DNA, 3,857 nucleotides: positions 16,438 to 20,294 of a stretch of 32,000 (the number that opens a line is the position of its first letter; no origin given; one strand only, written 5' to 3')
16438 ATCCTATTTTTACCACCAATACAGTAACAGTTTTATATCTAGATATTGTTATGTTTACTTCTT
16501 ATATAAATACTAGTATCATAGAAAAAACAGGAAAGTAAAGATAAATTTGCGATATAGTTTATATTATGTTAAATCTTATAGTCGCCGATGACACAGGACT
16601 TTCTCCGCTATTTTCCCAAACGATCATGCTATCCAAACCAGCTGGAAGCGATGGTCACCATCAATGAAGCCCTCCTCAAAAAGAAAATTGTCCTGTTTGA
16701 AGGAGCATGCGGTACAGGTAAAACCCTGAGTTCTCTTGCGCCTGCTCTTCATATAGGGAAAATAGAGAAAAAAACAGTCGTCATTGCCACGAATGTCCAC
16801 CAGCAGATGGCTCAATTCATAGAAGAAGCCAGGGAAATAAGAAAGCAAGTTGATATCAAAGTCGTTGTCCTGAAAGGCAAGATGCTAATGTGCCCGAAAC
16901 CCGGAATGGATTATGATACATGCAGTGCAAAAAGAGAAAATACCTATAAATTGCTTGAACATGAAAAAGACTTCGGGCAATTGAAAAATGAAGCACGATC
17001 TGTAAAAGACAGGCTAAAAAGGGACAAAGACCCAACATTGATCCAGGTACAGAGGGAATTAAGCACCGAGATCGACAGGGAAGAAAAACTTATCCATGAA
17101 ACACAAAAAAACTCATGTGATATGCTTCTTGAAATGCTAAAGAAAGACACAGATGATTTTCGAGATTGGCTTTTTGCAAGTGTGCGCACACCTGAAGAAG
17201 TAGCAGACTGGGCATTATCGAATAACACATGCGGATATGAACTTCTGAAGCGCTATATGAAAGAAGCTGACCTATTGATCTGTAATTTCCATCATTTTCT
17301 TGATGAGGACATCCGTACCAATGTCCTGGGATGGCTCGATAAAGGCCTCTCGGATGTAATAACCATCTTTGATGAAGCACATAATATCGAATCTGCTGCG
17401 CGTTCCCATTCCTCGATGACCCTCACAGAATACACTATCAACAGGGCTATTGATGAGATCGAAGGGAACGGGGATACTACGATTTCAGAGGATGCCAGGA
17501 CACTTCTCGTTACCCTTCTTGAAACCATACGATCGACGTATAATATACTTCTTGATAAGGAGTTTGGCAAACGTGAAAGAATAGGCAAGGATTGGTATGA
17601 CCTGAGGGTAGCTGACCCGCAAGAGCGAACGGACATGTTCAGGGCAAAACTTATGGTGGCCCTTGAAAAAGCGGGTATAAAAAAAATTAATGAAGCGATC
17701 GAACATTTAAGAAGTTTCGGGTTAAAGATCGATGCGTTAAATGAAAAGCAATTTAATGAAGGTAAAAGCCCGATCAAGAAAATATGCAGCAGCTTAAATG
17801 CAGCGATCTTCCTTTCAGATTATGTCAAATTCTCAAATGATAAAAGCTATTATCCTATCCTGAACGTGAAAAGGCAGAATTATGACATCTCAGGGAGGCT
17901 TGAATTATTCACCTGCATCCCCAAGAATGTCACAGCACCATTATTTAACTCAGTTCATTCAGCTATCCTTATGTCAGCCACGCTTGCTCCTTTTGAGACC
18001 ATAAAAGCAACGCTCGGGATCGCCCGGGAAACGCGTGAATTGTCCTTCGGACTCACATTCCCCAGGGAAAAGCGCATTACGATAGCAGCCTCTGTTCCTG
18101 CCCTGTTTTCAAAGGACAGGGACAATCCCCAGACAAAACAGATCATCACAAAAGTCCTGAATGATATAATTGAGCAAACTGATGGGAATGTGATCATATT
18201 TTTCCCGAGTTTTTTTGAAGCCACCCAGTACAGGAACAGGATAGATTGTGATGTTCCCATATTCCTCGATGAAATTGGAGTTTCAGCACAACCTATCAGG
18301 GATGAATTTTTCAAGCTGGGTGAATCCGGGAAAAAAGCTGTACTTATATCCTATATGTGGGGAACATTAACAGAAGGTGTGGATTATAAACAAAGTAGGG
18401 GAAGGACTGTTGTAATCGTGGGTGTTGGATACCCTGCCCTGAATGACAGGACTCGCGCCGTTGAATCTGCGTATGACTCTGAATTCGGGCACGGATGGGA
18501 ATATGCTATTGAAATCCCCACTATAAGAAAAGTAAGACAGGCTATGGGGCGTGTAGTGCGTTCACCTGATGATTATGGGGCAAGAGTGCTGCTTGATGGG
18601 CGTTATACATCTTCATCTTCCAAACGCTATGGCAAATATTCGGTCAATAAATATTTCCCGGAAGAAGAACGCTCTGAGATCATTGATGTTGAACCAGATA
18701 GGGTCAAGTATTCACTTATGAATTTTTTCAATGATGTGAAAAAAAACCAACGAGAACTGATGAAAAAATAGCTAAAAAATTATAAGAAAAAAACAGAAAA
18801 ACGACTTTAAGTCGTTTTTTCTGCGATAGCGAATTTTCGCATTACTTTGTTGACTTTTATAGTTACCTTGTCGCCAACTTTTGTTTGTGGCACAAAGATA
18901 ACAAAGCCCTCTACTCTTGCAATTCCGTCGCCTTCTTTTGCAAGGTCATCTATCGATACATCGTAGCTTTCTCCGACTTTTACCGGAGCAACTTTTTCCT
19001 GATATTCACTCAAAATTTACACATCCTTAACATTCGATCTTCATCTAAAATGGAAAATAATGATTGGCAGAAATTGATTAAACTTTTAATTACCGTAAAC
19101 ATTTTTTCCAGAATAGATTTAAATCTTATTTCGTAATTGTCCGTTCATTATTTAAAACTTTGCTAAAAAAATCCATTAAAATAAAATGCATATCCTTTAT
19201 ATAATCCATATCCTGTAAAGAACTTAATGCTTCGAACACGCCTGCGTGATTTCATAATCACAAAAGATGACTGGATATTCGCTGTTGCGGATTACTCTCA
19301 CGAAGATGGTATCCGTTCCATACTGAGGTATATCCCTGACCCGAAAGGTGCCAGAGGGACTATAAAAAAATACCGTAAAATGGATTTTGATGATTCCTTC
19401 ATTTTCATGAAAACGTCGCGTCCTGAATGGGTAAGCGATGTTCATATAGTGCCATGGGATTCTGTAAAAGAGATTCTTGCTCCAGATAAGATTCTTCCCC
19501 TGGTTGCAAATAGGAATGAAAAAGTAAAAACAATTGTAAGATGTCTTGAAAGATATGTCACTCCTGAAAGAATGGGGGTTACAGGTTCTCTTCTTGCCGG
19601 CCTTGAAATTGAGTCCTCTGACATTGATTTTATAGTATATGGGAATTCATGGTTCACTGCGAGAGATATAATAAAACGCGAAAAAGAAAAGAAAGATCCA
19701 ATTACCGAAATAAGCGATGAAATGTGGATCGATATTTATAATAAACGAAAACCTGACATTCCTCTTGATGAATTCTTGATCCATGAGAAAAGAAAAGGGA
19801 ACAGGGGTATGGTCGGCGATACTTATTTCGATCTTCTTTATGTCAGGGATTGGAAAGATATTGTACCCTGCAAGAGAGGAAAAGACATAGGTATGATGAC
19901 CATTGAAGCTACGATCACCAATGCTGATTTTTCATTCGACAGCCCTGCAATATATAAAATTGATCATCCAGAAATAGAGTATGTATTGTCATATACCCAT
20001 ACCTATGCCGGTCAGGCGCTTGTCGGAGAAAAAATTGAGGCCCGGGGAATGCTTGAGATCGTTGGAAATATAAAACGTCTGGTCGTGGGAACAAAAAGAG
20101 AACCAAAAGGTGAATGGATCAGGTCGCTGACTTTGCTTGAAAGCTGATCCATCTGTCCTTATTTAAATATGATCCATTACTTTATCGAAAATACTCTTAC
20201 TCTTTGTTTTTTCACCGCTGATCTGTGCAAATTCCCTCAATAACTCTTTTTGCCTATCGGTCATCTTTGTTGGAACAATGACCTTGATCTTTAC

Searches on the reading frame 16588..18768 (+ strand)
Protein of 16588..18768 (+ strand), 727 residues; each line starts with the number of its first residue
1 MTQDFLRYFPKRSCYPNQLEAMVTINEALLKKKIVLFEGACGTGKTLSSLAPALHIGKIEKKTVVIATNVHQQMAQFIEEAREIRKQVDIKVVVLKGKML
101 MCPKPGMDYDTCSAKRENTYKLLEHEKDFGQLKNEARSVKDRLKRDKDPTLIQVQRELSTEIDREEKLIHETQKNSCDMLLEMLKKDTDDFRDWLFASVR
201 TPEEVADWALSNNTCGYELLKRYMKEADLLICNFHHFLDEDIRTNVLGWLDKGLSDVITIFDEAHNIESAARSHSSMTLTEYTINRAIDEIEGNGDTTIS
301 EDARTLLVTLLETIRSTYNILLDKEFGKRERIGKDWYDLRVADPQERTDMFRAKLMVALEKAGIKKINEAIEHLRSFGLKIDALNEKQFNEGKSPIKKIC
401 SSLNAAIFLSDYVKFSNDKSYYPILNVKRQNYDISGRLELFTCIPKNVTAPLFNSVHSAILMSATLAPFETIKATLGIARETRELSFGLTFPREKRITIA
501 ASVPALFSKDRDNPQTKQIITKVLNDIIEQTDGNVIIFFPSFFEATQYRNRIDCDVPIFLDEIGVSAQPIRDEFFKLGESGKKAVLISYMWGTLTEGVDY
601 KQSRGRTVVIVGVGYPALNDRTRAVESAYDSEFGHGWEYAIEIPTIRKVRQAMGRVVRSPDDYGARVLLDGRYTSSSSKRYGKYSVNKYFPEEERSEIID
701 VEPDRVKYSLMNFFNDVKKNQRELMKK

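Call 12: search_protein_families(library=pfam, proteins=[window:16588-18768:+], max_evalue=0.001)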
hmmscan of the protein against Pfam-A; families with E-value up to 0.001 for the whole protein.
window:16588-18768:+ (727 aa): 5 families
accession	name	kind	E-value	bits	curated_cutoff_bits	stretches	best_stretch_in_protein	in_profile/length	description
PF13307.12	Helicase_C_2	-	2.9e-28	99.5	25.3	1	526-680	3-161/170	Helicase C-terminal domain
PF06733.21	DEAD_2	-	1.2e-20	74.4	21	1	68-282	3-170/172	DEAD_2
PF00270.35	DEAD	-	5.4e-06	26.7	26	1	25-96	8-80/167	DEAD/DEAH box helicase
PF04851.21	ResIII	-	3.7e-05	24.1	22.5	0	15-87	5-79/164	Type III restriction enzyme, res subunit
PF06777.17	HBB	-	7.2e-05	22.9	30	1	382-499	74-179/190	Helical and beta-bridge domain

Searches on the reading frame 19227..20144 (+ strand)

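Call 12: search_protein_families(library=pfam, proteins=[window:19227-20144:+], max_evalue=0.001)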
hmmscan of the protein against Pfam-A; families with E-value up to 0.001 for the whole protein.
window:19227-20144:+ (306 aa): 1 family
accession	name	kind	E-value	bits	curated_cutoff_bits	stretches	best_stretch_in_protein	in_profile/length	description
PF01909.29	NTP_transf_2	-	8.1e-06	26.6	21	1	101-156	2-61/93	Nucleotidyltransferase domain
